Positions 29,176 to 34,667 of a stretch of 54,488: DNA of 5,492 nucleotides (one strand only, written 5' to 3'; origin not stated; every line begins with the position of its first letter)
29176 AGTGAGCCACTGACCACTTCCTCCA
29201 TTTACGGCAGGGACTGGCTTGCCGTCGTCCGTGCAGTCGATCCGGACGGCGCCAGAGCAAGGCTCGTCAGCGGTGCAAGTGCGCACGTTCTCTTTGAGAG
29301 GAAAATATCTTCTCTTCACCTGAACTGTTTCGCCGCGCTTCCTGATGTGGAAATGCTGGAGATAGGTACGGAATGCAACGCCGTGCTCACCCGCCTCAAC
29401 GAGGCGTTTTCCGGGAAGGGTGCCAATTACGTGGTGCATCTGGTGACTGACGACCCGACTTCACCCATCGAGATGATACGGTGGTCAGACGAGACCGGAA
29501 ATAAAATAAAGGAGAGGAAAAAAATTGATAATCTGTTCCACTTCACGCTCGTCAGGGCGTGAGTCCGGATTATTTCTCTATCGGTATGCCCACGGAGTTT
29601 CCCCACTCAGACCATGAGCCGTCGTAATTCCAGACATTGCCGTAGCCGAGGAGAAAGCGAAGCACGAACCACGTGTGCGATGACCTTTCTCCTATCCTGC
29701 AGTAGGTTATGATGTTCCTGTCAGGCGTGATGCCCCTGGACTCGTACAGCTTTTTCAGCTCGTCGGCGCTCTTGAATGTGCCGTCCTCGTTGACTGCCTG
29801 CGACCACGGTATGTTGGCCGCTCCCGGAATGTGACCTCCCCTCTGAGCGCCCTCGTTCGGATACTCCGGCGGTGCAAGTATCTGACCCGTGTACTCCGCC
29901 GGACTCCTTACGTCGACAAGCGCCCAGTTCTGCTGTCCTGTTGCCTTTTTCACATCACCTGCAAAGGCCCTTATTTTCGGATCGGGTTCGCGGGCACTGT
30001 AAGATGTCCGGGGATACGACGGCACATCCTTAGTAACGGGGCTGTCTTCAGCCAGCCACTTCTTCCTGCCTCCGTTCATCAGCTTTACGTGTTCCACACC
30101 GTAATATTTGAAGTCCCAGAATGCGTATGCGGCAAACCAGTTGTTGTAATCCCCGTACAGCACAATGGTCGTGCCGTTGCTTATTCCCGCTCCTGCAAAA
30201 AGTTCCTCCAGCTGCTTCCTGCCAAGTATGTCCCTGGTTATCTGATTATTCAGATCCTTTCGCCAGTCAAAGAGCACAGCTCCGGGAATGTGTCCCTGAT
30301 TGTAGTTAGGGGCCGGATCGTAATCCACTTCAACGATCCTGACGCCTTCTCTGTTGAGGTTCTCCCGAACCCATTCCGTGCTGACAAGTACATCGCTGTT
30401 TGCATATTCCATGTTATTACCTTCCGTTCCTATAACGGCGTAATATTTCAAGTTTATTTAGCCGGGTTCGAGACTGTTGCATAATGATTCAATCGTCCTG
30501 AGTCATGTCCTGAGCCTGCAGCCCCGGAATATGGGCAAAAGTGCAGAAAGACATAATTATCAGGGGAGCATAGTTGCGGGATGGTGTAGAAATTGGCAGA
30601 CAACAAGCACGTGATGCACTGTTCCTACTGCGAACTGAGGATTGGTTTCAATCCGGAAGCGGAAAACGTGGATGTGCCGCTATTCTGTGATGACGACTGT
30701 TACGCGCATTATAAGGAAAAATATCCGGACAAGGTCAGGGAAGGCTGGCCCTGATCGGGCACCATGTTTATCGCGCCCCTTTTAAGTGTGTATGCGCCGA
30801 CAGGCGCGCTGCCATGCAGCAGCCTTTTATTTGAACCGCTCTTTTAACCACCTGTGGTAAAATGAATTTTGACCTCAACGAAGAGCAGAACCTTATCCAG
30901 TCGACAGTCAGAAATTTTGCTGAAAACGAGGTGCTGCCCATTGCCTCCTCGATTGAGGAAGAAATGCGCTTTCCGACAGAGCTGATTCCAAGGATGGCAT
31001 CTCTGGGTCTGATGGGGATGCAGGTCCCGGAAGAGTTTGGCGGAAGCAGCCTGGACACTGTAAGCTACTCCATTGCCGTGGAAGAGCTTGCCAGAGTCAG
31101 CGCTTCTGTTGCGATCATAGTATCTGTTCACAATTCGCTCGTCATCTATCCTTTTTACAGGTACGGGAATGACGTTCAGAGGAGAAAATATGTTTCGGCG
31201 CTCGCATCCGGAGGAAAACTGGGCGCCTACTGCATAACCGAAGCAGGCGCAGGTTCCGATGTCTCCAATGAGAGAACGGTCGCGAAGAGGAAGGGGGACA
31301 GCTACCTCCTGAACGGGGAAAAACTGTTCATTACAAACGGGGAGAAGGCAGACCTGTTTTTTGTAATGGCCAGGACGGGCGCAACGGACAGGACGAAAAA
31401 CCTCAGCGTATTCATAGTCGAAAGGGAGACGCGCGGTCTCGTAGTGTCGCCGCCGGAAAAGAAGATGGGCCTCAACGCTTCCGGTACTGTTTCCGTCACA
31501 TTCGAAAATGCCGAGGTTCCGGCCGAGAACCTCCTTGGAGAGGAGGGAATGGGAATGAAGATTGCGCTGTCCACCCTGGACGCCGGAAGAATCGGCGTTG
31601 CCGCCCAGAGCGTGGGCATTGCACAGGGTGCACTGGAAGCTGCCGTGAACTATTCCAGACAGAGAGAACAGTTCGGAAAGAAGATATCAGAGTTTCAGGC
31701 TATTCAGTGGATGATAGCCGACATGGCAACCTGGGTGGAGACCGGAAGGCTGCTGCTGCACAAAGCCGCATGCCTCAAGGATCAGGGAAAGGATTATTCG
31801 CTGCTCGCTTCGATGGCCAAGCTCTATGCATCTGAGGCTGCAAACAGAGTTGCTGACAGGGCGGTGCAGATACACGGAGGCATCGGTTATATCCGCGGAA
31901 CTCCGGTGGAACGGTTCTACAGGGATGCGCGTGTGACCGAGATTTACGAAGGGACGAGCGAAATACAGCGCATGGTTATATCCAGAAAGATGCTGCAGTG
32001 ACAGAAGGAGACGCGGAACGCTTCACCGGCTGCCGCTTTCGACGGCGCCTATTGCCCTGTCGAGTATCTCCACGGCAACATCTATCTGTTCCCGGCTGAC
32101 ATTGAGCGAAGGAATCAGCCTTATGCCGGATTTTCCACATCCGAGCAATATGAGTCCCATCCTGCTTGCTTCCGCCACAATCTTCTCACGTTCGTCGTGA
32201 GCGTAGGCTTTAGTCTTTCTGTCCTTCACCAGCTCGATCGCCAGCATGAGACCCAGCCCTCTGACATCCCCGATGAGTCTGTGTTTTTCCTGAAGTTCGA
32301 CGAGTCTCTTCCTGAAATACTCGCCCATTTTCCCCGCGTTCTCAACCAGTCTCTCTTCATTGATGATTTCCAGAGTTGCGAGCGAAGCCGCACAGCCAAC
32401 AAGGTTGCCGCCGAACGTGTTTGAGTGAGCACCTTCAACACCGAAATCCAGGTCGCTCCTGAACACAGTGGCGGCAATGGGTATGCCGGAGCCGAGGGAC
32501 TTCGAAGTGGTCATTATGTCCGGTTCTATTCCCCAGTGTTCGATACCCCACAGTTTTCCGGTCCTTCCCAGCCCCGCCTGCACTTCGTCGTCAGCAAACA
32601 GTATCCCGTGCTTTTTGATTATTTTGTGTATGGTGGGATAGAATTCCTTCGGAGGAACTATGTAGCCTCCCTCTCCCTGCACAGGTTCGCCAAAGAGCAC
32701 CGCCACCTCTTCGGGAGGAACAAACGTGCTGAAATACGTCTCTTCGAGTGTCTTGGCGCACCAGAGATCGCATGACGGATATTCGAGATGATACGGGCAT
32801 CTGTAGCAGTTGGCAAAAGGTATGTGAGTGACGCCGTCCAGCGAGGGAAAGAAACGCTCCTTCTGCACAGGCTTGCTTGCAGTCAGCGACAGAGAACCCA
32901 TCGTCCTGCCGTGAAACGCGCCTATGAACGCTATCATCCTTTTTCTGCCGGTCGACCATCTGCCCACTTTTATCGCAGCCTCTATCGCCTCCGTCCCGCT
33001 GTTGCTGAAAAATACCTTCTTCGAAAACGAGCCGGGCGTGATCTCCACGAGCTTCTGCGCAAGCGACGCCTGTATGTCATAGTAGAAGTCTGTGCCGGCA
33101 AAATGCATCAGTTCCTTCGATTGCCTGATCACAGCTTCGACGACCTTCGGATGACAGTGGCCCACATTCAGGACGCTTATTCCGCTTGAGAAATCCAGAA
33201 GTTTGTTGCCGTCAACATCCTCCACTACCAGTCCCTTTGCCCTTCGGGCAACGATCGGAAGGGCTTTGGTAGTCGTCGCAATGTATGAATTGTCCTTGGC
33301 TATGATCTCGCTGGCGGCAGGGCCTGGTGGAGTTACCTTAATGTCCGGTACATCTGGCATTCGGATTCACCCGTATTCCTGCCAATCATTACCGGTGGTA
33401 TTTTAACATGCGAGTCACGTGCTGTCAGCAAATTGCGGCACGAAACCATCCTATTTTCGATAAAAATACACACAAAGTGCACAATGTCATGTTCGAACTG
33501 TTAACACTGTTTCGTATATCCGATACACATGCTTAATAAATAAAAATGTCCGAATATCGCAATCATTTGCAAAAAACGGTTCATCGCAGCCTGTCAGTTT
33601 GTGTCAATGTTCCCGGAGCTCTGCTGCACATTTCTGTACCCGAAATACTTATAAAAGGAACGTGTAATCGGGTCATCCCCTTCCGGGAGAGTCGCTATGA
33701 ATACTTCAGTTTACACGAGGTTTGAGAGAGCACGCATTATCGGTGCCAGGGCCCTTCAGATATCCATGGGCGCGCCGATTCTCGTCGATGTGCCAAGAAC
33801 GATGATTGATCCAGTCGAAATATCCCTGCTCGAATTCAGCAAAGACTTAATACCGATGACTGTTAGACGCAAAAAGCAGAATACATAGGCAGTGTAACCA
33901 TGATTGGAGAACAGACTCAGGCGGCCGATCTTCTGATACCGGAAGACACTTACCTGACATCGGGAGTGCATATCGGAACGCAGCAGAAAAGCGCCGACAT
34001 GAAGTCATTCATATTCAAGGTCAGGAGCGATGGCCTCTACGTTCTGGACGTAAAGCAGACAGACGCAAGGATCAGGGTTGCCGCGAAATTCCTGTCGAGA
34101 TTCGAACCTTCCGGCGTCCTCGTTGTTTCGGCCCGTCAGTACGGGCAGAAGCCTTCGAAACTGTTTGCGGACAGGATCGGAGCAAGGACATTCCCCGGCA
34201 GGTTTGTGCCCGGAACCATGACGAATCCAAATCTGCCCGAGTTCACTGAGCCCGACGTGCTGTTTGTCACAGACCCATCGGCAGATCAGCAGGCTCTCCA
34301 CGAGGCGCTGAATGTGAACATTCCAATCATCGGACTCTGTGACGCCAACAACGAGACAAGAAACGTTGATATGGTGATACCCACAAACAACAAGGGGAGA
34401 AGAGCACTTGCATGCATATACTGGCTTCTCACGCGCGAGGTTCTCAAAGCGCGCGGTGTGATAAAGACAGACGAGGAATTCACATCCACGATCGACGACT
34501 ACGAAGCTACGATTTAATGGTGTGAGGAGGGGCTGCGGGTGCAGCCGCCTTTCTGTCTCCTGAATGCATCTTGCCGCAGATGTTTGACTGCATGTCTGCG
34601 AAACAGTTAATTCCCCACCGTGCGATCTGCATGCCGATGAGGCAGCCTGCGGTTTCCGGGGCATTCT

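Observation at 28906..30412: Natural fusion of a GcvH/LbpA-like lipoyl carrier with a TusA-like sulfur carrier, convergent with a rhodanese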

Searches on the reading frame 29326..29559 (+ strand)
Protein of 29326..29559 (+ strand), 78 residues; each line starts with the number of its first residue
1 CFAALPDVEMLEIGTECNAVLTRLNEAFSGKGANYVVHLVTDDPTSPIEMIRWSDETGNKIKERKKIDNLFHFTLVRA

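Call 62: search_protein_representatives(protein=window:29326-29559:+)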
Query: 78 residues. Proteins with E-value up to 0.001 (for the whole library): 49; up to 1e-10: 28; up to 1e-30: 0. The best 49 are listed.
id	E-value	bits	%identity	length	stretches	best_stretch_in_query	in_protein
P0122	3.3e-28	113.0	65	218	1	1-75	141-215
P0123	2.4e-24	100.7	58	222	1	1-77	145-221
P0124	1.2e-20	89.0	60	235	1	1-75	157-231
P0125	6.8e-20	86.6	57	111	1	1-75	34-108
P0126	9.3e-20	86.2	53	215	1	1-75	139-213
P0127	3.0e-19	84.5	49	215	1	1-76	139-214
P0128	7.0e-19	83.4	55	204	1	1-76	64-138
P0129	8.0e-19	83.2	55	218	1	1-73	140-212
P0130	5.1e-18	80.7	49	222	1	1-75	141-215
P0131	1.4e-17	79.3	47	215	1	1-74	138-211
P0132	1.6e-17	79.1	57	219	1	1-75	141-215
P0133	2.9e-16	75.1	49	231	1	1-75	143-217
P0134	8.1e-16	73.7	48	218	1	1-75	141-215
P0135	1.5e-15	72.8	47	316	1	1-76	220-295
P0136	1.6e-15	72.7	46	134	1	1-76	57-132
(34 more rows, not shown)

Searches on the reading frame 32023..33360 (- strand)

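Call 43: search_protein_families(library=pfam, proteins=[window:32023-33360:-], max_evalue=0.001)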
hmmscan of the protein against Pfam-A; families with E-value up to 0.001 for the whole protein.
window:32023-33360:- (445 aa): 1 family
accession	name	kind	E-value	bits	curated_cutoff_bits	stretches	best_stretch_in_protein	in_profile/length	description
PF00202.27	Aminotran_3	-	1.8e-115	386.3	30.5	1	28-437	3-403/403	Aminotransferase class-III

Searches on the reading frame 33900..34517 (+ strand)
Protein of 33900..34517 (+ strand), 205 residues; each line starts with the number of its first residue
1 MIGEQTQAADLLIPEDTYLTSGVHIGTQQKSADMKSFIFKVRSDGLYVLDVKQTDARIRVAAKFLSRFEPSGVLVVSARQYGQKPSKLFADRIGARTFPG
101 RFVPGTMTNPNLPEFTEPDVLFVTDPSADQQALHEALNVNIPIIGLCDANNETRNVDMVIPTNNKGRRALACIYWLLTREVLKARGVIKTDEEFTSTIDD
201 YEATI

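Call 43: search_protein_families(library=pfam, proteins=[window:33900-34517:+], max_evalue=0.001)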
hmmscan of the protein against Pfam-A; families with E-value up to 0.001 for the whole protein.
window:33900-34517:+ (205 aa): 1 family
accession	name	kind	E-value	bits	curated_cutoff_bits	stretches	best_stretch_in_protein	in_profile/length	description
PF00318.25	Ribosomal_S2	-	3.1e-26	92.4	26.1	2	117-182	149-214/216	Ribosomal protein S2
